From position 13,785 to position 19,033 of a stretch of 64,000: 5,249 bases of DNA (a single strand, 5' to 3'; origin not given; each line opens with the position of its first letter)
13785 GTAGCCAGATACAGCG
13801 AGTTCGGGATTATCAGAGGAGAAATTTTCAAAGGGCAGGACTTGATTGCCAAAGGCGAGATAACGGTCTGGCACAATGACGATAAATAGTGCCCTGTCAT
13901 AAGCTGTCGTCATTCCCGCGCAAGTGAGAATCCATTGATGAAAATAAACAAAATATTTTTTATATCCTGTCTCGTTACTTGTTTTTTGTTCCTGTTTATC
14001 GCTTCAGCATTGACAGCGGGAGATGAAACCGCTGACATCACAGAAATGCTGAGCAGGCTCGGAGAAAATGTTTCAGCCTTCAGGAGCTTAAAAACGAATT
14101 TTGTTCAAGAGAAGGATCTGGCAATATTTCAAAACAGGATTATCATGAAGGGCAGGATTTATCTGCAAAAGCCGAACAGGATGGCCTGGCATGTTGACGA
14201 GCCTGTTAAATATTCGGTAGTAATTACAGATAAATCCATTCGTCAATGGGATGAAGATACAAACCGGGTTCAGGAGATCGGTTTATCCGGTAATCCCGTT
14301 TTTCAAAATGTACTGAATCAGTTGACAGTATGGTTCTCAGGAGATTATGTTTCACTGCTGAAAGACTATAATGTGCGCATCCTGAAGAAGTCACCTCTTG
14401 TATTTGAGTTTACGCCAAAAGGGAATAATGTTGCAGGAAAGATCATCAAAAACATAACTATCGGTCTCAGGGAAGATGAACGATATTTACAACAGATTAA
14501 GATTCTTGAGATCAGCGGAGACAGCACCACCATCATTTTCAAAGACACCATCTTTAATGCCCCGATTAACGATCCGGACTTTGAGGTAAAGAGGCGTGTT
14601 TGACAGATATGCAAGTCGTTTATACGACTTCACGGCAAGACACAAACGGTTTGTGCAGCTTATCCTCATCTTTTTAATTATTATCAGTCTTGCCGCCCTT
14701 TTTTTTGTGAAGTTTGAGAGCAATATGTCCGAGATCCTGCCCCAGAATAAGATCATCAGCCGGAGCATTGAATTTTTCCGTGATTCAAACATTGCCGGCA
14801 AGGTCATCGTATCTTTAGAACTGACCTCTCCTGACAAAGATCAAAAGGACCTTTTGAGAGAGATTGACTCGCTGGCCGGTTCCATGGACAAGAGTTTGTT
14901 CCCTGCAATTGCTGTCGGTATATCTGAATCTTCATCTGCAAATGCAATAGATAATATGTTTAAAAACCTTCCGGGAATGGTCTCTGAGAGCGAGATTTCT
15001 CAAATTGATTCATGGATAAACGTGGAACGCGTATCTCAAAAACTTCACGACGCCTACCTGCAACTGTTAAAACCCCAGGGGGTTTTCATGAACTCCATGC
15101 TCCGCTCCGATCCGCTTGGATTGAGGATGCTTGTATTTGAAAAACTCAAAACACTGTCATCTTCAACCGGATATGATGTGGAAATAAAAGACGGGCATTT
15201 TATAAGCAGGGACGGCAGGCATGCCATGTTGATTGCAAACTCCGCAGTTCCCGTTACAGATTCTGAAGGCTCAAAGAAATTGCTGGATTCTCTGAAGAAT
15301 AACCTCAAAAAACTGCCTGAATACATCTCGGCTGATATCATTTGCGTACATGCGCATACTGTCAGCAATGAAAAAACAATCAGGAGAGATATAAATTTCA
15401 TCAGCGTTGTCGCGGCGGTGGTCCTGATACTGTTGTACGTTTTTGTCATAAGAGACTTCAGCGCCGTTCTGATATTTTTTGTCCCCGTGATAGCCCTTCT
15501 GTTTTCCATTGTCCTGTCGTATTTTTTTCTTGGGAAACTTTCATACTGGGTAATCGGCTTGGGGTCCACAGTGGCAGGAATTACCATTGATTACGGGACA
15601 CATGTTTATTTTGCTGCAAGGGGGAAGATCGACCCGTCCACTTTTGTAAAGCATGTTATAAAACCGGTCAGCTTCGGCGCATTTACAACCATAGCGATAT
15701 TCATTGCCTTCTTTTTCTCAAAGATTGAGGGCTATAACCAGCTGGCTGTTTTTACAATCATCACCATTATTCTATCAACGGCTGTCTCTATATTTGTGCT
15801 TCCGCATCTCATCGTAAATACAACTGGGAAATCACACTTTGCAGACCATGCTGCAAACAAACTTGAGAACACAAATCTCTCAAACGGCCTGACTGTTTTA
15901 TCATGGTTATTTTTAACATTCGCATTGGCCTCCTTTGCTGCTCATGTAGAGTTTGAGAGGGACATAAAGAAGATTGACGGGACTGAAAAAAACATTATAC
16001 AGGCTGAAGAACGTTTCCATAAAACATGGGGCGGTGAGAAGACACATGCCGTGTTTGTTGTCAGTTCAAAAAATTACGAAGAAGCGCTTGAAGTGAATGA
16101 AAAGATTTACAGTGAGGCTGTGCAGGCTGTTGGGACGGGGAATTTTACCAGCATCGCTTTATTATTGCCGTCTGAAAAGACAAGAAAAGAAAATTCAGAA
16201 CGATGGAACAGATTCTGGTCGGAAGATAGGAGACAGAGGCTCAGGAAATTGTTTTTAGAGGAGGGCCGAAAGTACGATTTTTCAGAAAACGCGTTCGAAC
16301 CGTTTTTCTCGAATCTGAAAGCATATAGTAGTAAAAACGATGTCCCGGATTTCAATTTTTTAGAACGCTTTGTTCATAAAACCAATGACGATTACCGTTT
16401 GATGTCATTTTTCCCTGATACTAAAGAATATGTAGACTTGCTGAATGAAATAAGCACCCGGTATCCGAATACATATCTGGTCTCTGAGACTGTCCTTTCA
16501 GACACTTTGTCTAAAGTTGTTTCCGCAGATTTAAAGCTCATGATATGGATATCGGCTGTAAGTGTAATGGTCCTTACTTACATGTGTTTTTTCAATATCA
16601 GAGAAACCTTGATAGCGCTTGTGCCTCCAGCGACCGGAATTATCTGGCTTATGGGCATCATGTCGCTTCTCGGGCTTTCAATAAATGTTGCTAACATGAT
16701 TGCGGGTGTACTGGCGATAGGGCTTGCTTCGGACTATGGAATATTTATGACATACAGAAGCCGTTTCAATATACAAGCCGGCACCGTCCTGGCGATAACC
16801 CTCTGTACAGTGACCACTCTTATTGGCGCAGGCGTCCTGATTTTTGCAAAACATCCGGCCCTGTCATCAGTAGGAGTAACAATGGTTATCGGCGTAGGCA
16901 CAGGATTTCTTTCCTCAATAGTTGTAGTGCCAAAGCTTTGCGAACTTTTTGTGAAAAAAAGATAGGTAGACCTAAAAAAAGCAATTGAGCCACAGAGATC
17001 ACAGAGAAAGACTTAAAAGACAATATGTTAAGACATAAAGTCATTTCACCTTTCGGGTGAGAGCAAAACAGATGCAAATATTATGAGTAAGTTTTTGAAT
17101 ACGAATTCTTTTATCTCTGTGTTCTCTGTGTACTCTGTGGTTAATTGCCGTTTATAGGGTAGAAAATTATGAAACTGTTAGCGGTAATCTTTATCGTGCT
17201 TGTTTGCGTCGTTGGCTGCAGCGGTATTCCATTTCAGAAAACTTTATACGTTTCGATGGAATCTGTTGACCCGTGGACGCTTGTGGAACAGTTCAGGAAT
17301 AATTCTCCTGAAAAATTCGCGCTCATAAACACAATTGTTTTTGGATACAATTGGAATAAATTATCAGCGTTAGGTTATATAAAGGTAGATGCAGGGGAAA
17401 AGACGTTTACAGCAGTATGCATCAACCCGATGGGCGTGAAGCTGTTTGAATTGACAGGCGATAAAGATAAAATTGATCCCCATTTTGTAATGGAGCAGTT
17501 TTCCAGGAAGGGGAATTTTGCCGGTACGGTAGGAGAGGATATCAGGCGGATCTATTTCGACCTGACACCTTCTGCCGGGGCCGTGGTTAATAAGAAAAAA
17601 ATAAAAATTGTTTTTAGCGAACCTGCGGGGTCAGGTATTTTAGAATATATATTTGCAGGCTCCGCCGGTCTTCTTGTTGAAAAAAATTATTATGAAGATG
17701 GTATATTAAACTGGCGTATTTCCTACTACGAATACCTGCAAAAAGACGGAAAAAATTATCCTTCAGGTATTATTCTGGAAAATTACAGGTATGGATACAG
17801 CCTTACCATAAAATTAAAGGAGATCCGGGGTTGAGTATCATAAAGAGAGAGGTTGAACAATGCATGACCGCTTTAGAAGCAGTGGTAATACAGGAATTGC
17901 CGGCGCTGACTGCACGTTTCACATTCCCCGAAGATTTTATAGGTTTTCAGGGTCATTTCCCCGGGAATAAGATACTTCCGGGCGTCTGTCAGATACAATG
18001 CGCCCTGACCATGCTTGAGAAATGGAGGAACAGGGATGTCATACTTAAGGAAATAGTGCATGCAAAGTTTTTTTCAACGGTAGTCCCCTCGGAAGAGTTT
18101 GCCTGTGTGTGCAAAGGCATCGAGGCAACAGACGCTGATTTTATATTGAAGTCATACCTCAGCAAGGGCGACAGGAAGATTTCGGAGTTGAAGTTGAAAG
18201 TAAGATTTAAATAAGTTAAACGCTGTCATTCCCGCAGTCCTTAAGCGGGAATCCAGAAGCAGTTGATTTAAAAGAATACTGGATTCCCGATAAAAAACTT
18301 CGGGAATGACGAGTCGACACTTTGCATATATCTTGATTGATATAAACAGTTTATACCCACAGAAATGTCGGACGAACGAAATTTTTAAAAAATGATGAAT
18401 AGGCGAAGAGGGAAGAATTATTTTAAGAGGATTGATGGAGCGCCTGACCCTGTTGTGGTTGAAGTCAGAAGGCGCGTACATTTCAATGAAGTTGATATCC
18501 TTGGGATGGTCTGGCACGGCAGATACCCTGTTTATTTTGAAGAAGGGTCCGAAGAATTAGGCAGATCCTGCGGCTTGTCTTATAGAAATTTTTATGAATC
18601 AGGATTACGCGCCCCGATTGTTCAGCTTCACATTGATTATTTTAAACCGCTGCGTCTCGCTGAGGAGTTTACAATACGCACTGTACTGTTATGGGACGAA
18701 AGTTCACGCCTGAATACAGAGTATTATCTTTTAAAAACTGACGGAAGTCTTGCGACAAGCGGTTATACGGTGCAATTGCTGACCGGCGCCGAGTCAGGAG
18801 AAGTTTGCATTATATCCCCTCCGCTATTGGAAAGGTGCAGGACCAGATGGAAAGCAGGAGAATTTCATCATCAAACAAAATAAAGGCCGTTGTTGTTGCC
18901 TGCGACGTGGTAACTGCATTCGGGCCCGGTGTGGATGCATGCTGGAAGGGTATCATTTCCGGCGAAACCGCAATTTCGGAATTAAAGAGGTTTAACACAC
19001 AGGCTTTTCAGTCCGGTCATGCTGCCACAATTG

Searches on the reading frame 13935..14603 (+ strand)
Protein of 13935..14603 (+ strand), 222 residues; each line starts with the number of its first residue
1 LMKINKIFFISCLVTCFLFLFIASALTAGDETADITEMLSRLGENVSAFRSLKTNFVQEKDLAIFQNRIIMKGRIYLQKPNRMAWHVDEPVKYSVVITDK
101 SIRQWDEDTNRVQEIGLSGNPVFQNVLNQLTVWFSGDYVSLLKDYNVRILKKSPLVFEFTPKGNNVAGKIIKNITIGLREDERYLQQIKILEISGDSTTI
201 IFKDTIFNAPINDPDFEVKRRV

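Call 7: search_protein_families(library=pfam, proteins=[window:13935-14603:+], max_evalue=0.01)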
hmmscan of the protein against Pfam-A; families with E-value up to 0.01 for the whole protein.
window:13935-14603:+ (222 aa): 1 family
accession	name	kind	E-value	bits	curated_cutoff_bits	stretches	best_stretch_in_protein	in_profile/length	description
PF03548.22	LolA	-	2.9e-20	73.1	23.6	1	49-218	3-164/165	Outer membrane lipoprotein carrier protein LolA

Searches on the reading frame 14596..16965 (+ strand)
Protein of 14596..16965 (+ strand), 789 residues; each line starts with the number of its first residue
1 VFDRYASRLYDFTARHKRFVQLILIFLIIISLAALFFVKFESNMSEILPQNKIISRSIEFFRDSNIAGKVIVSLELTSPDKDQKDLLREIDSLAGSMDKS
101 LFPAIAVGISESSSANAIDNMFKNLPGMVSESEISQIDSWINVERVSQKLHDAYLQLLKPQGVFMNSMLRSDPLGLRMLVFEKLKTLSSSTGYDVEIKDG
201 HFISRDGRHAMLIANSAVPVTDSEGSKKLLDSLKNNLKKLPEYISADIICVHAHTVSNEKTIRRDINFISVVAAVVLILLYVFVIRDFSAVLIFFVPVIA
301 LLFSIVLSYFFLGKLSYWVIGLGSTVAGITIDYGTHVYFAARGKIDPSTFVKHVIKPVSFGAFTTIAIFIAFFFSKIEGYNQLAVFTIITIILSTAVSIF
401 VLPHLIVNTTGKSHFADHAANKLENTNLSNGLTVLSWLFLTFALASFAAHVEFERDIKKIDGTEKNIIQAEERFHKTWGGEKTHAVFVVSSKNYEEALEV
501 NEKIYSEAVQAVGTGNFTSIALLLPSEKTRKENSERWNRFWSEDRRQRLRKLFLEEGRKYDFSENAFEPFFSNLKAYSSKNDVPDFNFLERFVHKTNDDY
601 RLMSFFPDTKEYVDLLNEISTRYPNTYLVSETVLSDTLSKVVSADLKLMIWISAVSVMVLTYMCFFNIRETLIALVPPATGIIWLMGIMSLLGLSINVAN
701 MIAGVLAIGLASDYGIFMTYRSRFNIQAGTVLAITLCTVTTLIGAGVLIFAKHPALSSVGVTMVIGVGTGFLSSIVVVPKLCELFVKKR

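Call 7: search_protein_families(library=pfam, proteins=[window:14596-16965:+], max_evalue=0.01)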
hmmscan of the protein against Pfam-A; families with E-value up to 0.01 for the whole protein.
window:14596-16965:+ (789 aa): 1 family
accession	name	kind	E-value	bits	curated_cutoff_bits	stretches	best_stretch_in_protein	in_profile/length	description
PF03176.21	MMPL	-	0.0022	17.5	20.5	0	200-413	78-305/333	MMPL family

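Call 69: search_protein_families(library=ncbifam, proteins=[window:14596-16965:+], max_evalue=1e-25)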
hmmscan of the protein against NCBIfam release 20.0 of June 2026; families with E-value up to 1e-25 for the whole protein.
window:14596-16965:+ (789 aa): 0 families

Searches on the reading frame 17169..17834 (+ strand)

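Call 6: search_protein_families(library=pfam, proteins=[window:17169-17834:+], max_evalue=0.01)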
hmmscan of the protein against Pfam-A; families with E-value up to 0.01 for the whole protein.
window:17169-17834:+ (221 aa): 1 family
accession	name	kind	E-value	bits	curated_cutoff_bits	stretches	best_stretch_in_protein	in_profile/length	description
PF11659.14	DUF3261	-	7.7e-05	23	22.3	0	172-215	99-134/137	Protein of unknown function (DUF3261)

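Call 69: search_protein_families(library=ncbifam, proteins=[window:17169-17834:+], max_evalue=1e-25)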
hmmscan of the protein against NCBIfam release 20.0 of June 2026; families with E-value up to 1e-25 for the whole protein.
window:17169-17834:+ (221 aa): 0 families

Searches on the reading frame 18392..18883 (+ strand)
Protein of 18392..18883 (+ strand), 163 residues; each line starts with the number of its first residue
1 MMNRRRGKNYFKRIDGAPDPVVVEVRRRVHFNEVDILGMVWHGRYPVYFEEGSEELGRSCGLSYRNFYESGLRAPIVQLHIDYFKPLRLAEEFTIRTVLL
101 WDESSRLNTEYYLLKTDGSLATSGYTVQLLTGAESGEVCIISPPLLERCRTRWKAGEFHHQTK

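Call 6: search_protein_families(library=pfam, proteins=[window:18392-18883:+], max_evalue=0.01)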
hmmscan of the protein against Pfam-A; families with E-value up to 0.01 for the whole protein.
window:18392-18883:+ (163 aa): 2 families
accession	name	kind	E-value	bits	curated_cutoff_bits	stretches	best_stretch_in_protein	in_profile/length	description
PF13279.12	4HBT_2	-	2.7e-14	54.1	25.5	1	29-147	1-120/122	Thioesterase-like superfamily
PF03061.28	4HBT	-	4.1e-08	33.9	20.6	1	38-119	2-76/79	Thioesterase superfamily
